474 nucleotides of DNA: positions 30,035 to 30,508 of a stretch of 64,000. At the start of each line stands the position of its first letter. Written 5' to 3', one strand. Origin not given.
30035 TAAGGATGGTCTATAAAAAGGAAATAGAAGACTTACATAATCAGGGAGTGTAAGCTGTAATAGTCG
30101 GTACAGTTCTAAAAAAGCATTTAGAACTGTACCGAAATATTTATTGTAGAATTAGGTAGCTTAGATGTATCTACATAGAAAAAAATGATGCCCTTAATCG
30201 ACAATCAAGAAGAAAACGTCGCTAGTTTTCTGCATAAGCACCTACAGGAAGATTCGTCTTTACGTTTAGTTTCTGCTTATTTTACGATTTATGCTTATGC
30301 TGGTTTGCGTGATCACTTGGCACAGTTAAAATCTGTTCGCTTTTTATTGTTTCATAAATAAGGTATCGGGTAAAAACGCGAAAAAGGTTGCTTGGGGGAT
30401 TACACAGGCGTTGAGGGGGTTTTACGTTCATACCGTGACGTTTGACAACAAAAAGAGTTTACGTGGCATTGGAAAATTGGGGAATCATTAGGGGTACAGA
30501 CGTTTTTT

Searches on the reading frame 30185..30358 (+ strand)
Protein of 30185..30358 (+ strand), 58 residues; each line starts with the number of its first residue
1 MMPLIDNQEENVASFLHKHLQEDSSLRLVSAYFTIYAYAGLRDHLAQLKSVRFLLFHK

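Call 82: search_protein_families(library=padloc, proteins=[window:30185-30358:+], max_evalue=0.001)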
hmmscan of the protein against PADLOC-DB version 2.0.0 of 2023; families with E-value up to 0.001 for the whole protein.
window:30185-30358:+ (58 aa): 0 families
